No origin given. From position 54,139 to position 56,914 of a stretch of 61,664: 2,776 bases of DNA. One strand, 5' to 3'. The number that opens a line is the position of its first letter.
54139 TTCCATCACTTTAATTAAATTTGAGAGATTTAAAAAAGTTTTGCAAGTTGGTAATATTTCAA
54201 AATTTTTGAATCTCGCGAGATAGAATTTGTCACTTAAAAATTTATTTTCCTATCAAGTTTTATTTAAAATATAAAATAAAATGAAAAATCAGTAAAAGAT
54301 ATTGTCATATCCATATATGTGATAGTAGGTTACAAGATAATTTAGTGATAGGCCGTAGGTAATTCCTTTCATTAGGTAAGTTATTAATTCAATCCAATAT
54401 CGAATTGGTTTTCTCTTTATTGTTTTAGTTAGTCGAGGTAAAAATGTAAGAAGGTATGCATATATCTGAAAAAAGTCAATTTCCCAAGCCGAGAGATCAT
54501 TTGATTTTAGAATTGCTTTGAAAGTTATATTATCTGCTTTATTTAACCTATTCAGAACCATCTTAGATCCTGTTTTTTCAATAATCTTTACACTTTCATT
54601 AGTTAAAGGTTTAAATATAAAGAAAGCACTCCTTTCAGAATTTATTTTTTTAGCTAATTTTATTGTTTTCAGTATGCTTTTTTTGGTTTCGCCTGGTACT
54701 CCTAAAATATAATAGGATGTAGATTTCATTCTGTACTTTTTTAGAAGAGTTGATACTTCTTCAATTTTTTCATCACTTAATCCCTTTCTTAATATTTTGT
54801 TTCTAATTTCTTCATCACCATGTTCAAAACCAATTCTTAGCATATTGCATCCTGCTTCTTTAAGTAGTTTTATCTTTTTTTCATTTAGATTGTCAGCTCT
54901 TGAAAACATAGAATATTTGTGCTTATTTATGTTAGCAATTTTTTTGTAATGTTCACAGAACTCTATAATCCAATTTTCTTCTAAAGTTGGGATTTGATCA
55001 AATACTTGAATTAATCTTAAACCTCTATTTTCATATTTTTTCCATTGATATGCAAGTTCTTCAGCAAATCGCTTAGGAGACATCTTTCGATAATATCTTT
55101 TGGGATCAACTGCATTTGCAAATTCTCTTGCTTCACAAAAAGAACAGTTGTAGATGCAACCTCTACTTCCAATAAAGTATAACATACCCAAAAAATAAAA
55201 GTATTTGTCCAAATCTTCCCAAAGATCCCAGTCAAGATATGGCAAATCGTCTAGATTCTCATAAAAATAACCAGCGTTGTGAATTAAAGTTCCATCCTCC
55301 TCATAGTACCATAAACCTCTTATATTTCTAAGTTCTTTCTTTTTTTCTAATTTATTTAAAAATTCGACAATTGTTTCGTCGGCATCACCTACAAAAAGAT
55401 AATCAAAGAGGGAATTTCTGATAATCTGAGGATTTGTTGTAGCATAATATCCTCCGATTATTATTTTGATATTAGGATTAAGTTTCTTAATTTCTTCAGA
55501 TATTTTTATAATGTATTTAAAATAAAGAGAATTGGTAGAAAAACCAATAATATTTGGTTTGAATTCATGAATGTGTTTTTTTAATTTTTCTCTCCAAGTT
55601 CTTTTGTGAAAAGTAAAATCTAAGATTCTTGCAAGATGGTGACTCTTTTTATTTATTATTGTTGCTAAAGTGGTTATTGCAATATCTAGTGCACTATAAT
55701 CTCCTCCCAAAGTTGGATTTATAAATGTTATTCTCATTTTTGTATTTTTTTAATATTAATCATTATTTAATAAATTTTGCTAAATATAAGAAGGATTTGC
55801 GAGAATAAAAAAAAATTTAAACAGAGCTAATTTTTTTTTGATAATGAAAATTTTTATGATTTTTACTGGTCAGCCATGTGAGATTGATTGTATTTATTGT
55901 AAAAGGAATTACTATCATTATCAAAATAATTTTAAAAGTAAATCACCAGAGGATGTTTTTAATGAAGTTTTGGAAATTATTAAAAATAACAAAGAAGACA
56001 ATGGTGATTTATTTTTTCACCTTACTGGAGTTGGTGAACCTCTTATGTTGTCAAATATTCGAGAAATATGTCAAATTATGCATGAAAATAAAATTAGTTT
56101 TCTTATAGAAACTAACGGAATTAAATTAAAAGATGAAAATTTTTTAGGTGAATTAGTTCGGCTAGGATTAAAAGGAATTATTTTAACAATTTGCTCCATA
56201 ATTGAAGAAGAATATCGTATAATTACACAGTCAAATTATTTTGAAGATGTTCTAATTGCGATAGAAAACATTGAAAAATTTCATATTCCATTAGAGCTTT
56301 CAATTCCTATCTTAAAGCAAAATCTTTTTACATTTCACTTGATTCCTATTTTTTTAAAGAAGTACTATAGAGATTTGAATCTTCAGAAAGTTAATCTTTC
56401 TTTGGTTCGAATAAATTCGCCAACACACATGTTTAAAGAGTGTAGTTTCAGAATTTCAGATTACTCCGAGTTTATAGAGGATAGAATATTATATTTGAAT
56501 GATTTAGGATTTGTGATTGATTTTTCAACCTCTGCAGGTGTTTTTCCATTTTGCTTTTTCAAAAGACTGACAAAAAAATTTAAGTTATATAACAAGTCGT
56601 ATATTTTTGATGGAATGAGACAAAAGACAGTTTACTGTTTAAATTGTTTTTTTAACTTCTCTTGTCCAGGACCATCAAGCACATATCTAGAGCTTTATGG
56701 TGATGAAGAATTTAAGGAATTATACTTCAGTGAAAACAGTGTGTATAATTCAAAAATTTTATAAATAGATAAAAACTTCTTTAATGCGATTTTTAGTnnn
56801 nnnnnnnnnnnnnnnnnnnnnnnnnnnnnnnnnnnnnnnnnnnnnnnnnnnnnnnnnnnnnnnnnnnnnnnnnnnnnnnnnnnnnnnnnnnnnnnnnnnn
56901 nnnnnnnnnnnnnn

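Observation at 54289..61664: Dense island of six radical-SAM-type genes with no recognisable pathway context; best candidate for an undescribed system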

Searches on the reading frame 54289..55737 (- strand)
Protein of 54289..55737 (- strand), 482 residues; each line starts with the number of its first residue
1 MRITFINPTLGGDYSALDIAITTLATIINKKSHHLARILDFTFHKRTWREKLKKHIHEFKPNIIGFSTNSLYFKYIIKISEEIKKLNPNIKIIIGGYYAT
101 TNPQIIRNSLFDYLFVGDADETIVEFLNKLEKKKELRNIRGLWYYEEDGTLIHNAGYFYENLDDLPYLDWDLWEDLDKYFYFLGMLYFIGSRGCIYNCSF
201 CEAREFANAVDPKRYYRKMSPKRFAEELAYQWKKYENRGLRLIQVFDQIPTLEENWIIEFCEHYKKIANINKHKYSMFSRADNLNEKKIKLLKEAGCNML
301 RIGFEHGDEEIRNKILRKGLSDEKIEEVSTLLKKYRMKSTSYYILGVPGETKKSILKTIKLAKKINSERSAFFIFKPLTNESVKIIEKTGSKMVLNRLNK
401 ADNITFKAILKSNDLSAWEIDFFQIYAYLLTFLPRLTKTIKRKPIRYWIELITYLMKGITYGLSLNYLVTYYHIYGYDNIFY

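Call 3: search_protein_families(library=pfam, proteins=[window:54289-55737:-], max_evalue=0.1)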
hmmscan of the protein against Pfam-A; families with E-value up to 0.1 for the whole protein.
window:54289-55737:- (482 aa): 3 families
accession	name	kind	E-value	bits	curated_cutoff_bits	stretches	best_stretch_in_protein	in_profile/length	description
PF04055.27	Radical_SAM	-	8.9e-22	78.5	29.5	1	191-362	4-166/166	Radical SAM superfamily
PF02310.24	B12-binding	-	9.4e-12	45.3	32.1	1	17-126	13-120/121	B12 binding domain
PF19864.5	Radical_SAM_N2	-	0.00032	20.6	29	1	91-135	87-130/151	Radical SAM proteins, N-terminal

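Call 4: search_protein_families(library=ncbifam, proteins=[window:54289-55737:-], max_evalue=0.1)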
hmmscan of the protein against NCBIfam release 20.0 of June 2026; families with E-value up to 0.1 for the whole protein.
window:54289-55737:- (482 aa): 35 families (the best 25 are shown)
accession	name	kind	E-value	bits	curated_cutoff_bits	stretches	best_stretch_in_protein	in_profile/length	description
TIGR03471.1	HpnJ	equivalog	1.7e-36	126.1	577.6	1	37-368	48-368/472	hopanoid biosynthesis associated radical SAM protein HpnJ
TIGR02026.1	BchE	equivalog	2.6e-32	112.3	481.35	1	26-420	30-416/497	magnesium-protoporphyrin IX monomethyl ester anaerobic oxidative cyclase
NF050148.1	rSAM_ApyD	equivalog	1.3e-31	109.7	750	1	46-367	60-368/645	RiPP biosynthesis radical SAM protein ApyD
TIGR04385.1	B12_rSAM_cofa1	equivalog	1e-26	94.2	450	1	18-369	20-368/438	B12 lower ligand biosynthesis radical SAM protein BzaD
TIGR04013.1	B12_SAM_MJ_1487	hypoth_equivalog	1.2e-25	90.1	251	2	43-204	25-170/382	TIGR04013 family B12-binding domain/radical SAM domain-containing protein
TIGR04479.1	bcpD_PhpK_rSAM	subfamily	3e-25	88.6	600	1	17-365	71-409/504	PhpK family radical SAM P-methyltransferase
TIGR03975.1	rSAM_ocin_1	subfamily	6.3e-23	81.1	281.85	1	49-364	117-429/606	RiPP maturation radical SAM C-methyltransferase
TIGR04367.1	HpnR_B12_rSAM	equivalog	1.2e-19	70.2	650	1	23-324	27-313/490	hopanoid C-3 methylase HpnR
TIGR04072.2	rSAM_ladder_B12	equivalog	1.3e-19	70.2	360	1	19-375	19-357/443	lipid biosynthesis B12-binding/radical SAM protein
TIGR04190.1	B12_SAM_Ta0216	equivalog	4.5e-17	61.8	500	1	76-366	96-395/554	TIGR04190 family B12-binding domain/radical SAM domain protein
TIGR04014.1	B12_SAM_MJ_0865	equivalog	2.5e-15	56.2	360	1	45-367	23-338/434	methyl-coenzyme M reductase glutamine C-methyltransferase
NF033712.0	B12_rSAM_KedN5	subfamily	4.4e-14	51.6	700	1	49-365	51-371/624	KedN5 family methylcobalamin-dependent radical SAM C-methyltransferase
NF033070.1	rSAM_AprD4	equivalog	7.4e-13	48.2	500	1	189-362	200-363/456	AprD4 family radical SAM diol-dehydratase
NF045585.1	rSAM_slr0320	equivalog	1.9e-11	43.2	775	1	79-365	128-409/511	photosystem II high light acclimation radical SAM protein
NF038361.1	rSAM_Sden_1168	equivalog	2.4e-10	39.6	575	1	47-376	127-462/560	Sden_1168 family B12-binding radical SAM P-methyltransferase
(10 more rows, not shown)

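Call 37: search_protein_families(library=padloc, proteins=[window:54289-55737:-], max_evalue=0.01)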
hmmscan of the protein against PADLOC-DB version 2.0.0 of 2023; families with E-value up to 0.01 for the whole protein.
window:54289-55737:- (482 aa): 1 family
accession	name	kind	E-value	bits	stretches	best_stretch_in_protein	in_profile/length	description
PDLC04689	PDC-M51A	-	2.5e-11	41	1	49-364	58-351/420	-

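Call 68: find_related_loci(query=window:54289-55737:-, collection=genome_contigs, flank=10000)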
Query window:54289-55737:- (482 aa) in genome_contigs; peptide patterns used: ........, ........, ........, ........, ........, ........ (x = any residue, [..] = any of these).
125 stretches matched a pattern, but none encodes a relative of the query by tblastn (E <= 1e-3).

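Call 70: find_related_loci(query=A7, collection=genome_contigs, flank=10000)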
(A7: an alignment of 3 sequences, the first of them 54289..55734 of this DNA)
Query A7 (481 aa) in genome_contigs; peptide patterns used: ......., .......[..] (x = any residue, [..] = any of these).
62 stretches matched a pattern; 10 encode a relative of the query (tblastn E <= 1e-3); 10 distinct loci.
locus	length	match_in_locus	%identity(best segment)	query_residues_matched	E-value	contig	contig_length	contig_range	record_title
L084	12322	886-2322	59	1-480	0e+0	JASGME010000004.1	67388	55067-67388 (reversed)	MAG: Candidatus Woesearchaeota archaeon isolate DJKA123_ANT-F21_bin.33 scaffold_63, whole genome shotgun sequence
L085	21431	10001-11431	47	1-480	3e-153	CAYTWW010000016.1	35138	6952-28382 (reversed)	MAG TPA_asm: uncultured Methanosarcinales archaeon isolate SRP167436_co1_14 genome assembly, contig: NODE_1670_length_35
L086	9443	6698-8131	48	1-479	7e-153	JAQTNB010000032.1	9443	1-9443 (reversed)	MAG: Candidatus Omnitrophota bacterium isolate STA_54 NODE_15182_length_9443_cov_2.429154_Sandtown_A, whole genome shotg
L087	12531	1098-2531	45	1-479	4e-146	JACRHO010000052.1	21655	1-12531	MAG: Candidatus Omnitrophota bacterium isolate NC_groundwater_1779_Pr3_B-0.1um_42_17 SR-2_scaffold_141_948460, whole gen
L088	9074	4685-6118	44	1-479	2e-141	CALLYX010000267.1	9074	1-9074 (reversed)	MAG TPA_asm: uncultured bacterium isolate ERR2113683_bin.0_CONCOCT_v1.1_MAG genome assembly, contig: ERZ1026792.2651, wh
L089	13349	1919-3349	45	1-477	2e-140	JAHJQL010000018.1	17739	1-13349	MAG: Nanoarchaeota archaeon isolate OS_PC_MetaG.mb.107 OS_PC_MetaG.mb.107_k141_75340, whole genome shotgun sequence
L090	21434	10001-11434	49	1-479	4e-152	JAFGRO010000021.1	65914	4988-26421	MAG: Candidatus Woesearchaeota archaeon isolate Zod_Metabat.833 k87_3398976, whole genome shotgun sequence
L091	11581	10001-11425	32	1-475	4e-93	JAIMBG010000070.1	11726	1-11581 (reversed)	MAG: Acetobacteraceae bacterium isolate HOT.MB2.46 NODE_4989_length_11726_cov_6.790883, whole genome shotgun sequence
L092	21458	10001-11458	30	1-481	9e-83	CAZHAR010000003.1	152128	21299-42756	MAG TPA_asm: uncultured Planctomycetota bacterium isolate binchicken_co248_743 genome assembly, contig: NODE_54_length_1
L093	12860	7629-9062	50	1-479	8e-158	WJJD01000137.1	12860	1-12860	MAG: Candidatus Woesearchaeota archaeon isolate Bin_274 k141_3118959, whole genome shotgun sequence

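Call 82: search_protein_families(library=pfam, proteins=[L093:3077-4708:+, L093:9082-10614:-], max_evalue=0.001)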
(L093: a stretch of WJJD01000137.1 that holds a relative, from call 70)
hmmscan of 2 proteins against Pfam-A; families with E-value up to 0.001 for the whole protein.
L093:3077-4708:+ (544 aa): 8 families
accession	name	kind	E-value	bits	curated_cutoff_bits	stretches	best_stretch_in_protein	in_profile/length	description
PF04015.17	DUF362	-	2.8e-52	178.1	24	1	39-245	1-200/200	Domain of unknown function (DUF362)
PF00037.32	Fer4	-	1.7e-07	31.2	21.1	1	310-329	5-24/24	4Fe-4S binding domain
PF14697.11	Fer4_21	-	3.1e-06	27.7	35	1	311-359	6-58/59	4Fe-4S dicluster domain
PF12838.12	Fer4_7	-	3.3e-06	27.9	27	1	312-356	1-51/52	4Fe-4S dicluster domain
PF13484.11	Fer4_16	-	5.9e-05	24.2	30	0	312-333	1-21/66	4Fe-4S double cluster binding domain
PF13237.11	Fer4_10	-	0.00039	20.7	25.5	1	310-353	6-52/53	4Fe-4S dicluster domain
PF13187.11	Fer4_9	-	0.00072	20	27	0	301-328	34-52/52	4Fe-4S dicluster domain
PF12837.12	Fer4_6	-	0.00085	19.6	25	1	311-328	7-24/24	4Fe-4S binding domain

L093:9082-10614:- (510 aa): 1 family
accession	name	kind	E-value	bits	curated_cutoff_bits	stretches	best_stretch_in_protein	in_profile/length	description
PF13231.12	PMT_2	-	2e-14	54.5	26.1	1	72-226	2-157/160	Dolichyl-phosphate-mannose-protein mannosyltransferase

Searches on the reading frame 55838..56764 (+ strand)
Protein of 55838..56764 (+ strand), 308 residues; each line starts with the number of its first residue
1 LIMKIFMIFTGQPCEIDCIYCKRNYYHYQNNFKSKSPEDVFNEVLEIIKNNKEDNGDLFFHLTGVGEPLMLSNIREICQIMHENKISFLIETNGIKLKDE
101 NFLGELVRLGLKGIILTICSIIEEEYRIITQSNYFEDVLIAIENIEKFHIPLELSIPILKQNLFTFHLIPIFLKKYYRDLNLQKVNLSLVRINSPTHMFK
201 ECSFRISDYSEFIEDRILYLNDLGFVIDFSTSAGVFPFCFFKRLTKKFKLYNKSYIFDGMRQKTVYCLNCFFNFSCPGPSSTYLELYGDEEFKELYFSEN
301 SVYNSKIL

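Call 3: search_protein_families(library=pfam, proteins=[window:55838-56764:+], max_evalue=0.1)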
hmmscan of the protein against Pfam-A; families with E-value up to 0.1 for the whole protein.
window:55838-56764:+ (308 aa): 2 families
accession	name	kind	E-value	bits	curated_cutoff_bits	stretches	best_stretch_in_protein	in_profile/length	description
PF04055.27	Radical_SAM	-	3e-13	50.7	29.5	1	14-159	7-151/166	Radical SAM superfamily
PF24145.1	K1-lyase_N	-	0.0087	16.5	27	1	188-235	2-50/72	K1 capsule-specific polysaccharide lyase, N-terminal domain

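Call 4: search_protein_families(library=ncbifam, proteins=[window:55838-56764:+], max_evalue=0.1)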
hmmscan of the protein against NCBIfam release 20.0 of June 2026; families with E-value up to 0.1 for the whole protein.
window:55838-56764:+ (308 aa): 38 families (the best 25 are shown)
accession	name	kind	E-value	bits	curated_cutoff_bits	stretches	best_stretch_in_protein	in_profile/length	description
TIGR04317.1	W_rSAM_matur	equivalog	1.7e-16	60.3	380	1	4-161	4-152/349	tungsten cofactor oxidoreductase radical SAM maturase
TIGR02668.1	moaA_archaeal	equivalog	9.9e-13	47.7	325.25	1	12-165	18-165/303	GTP 3',8-cyclase MoaA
NF001199.0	PRK00164.2-1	equivalog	2.7e-12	46.5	231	1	10-161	18-162/308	GTP 3',8-cyclase MoaA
TIGR02666.1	moaA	equivalog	3.3e-11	42.8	284.05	1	13-150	19-155/336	GTP 3',8-cyclase MoaA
TIGR04321.1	spiroSPASM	subfamily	1.1e-09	37.5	250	1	12-163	239-393/510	spiro-SPASM protein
TIGR03977.1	rSAM_pair_HxsC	equivalog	4.9e-09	35.5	267.9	1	9-278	30-287/292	His-Xaa-Ser system radical SAM maturase HxsC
NF038332.1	rSAM_rare_HxsC4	exception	6.5e-09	35.4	500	1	8-201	18-205/335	radical SAM protein HxsC4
NF045646.2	rSAM_Se_TrsS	equivalog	1.4e-08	33.7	490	1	12-154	94-231/441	radical SAM (seleno)protein TrsS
NF050035.1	rSAM_WgK_link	exception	7.4e-08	31.8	650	1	12-162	17-160/367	radical SAM/SPASM peptide maturase WgkB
TIGR03963.1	rSAM_QueE_Clost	equivalog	2.2e-07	30.8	260.1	1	5-95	22-103/219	putative 7-carboxy-7-deazaguanine synthase QueE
TIGR04133.1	rSAM_w_lipo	hypoth_equivalog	2e-06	27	425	1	13-147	33-162/350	TIGR04133 family radical SAM/SPASM protein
TIGR02495.1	NrdG2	equivalog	2.3e-06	27.1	131.15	1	6-161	19-166/193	anaerobic ribonucleoside-triphosphate reductase activating protein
NF038283.1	viperin_w_prok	equivalog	3.4e-06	26.4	180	1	12-124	10-120/281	viperin family antiviral radical SAM protein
TIGR04250.1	SCM_rSAM_ScmE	equivalog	3.9e-06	26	400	1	12-172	11-164/358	SynChlorMet cassette radical SAM/SPASM protein ScmE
TIGR04038.1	tatD_link_rSAM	subfamily_domain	1.1e-05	25.4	129.7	1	12-137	16-141/192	TatD family nuclease-associated radical SAM protein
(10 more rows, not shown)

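Call 37: search_protein_families(library=padloc, proteins=[window:55844-56764:+], max_evalue=0.01)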
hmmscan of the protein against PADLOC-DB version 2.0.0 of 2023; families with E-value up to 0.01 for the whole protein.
window:55844-56764:+ (306 aa): 3 families
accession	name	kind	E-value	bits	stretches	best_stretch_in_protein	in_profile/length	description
PDLC02903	pVip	-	1.7e-07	29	1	10-123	8-107/257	Viperins not associated with kinases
PDLC02904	pVip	-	8.3e-07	26.8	1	10-121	11-112/262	Viperins associated with kinases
PDLC02940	RT_II-A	-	0.0076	12.9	0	151-207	191-244/477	-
